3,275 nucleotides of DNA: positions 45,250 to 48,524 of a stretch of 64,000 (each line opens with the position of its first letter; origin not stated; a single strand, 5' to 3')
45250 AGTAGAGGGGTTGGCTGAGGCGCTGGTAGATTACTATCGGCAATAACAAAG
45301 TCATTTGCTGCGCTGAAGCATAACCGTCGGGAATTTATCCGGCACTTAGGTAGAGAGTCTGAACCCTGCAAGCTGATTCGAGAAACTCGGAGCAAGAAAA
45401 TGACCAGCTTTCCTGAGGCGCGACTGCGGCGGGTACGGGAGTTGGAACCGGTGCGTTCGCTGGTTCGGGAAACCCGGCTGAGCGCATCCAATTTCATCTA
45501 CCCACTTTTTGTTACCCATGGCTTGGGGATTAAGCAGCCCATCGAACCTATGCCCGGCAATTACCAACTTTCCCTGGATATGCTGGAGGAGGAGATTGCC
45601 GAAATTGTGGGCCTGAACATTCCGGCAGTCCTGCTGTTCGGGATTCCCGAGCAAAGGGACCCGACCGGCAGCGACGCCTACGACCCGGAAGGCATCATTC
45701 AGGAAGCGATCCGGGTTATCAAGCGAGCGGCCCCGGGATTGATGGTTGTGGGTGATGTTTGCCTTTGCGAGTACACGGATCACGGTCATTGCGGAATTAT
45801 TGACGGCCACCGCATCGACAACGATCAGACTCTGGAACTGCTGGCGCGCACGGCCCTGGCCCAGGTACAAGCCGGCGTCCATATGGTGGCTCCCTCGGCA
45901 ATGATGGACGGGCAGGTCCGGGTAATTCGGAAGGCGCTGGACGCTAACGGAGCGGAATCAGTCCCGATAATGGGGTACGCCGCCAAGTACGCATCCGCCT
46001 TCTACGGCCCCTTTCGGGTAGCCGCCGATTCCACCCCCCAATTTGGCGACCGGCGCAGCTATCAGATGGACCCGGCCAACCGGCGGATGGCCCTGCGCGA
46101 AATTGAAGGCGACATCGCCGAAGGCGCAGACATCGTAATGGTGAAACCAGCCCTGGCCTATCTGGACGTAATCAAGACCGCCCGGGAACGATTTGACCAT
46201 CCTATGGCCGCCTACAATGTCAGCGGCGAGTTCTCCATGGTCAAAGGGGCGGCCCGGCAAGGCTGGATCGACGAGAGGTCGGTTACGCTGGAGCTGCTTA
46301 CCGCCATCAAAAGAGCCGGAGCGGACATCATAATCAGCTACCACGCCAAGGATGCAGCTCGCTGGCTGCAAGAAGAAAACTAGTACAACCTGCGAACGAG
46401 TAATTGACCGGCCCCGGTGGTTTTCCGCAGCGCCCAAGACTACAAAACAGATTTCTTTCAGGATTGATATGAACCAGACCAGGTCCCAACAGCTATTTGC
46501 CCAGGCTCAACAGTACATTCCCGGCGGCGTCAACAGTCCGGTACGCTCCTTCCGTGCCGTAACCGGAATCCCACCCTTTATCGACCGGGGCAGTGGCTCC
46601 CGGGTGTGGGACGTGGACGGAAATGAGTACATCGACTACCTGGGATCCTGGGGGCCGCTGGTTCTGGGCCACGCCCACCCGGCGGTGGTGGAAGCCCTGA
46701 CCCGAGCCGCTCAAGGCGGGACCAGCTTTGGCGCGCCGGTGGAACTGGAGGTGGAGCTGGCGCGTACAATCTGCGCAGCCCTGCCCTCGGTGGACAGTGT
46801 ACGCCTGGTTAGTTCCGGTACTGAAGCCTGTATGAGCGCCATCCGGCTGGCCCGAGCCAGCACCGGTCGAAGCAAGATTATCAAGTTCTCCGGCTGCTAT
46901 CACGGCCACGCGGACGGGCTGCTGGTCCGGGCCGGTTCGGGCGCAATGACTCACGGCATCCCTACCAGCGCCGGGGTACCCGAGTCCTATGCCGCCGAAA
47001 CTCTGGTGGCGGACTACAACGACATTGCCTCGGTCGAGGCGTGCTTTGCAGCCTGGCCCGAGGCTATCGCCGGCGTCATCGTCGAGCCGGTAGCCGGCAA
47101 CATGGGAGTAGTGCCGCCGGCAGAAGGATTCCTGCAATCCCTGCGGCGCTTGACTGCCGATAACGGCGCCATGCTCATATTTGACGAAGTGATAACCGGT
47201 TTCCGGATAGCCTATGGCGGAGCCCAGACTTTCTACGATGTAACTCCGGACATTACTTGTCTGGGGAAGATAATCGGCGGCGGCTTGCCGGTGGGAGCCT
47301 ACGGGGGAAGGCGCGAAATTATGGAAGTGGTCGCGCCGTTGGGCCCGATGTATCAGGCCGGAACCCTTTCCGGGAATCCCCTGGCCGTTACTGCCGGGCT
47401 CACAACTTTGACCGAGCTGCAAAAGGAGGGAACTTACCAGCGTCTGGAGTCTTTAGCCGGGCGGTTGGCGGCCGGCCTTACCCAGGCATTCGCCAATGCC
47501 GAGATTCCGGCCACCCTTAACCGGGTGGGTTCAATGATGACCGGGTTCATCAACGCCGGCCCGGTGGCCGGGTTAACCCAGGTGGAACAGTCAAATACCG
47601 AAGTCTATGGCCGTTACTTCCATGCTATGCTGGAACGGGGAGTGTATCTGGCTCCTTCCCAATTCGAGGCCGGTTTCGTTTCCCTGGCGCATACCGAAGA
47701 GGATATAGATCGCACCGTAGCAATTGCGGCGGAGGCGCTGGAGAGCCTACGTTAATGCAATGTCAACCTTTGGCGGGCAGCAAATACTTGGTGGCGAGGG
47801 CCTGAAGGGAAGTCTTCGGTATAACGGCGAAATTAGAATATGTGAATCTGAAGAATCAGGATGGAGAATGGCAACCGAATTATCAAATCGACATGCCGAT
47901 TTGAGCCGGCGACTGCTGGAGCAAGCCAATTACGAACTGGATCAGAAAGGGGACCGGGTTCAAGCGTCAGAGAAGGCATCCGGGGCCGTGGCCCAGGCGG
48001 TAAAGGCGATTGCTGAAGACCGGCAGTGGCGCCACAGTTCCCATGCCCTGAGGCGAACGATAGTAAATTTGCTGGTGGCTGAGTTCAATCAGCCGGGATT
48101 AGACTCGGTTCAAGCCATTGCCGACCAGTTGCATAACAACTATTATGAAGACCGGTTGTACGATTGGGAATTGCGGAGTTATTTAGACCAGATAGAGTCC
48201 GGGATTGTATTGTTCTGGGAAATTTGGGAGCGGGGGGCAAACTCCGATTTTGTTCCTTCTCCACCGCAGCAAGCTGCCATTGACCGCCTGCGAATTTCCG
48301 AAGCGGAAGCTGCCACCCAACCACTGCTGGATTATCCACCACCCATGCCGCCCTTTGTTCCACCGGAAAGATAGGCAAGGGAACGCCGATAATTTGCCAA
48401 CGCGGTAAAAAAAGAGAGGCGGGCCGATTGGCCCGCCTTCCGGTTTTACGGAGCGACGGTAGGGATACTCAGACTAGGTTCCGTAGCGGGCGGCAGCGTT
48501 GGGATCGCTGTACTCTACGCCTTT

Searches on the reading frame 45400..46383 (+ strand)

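Call 47: search_protein_families(library=pfam, max_evalue=0.00001, proteins=[window:45400-46383:+])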
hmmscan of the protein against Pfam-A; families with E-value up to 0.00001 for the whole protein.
window:45400-46383:+ (327 aa): 1 family
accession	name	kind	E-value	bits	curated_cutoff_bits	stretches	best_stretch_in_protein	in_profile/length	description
PF00490.27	ALAD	-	5.2e-145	483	24.6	1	7-322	2-317/317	Delta-aminolevulinic acid dehydratase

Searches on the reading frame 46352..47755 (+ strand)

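Call 47: search_protein_families(library=pfam, max_evalue=0.00001, proteins=[window:46352-47755:+])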
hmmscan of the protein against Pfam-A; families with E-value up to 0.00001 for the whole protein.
window:46352-47755:+ (467 aa): 1 family
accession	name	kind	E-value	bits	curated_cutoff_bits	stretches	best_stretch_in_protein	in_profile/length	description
PF00202.27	Aminotran_3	-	4.3e-76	256.6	30.5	1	73-436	9-374/403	Aminotransferase class-III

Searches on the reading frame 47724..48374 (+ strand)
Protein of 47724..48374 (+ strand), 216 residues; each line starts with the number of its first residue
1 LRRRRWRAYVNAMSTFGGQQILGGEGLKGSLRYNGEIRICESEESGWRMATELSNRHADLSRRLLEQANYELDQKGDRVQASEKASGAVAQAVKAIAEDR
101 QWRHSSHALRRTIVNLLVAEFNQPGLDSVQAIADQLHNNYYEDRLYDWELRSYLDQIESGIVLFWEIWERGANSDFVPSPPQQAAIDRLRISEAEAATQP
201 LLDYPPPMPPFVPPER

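Call 47: search_protein_families(library=pfam, max_evalue=0.00001, proteins=[window:47724-48374:+])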
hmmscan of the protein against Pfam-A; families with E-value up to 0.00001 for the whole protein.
window:47724-48374:+ (216 aa): 1 family
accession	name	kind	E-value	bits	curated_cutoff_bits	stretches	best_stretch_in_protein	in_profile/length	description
PF05942.16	PaREP1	-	1.1e-11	45.1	24.4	1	57-158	2-112/115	Archaeal PaREP1/PaREP8 family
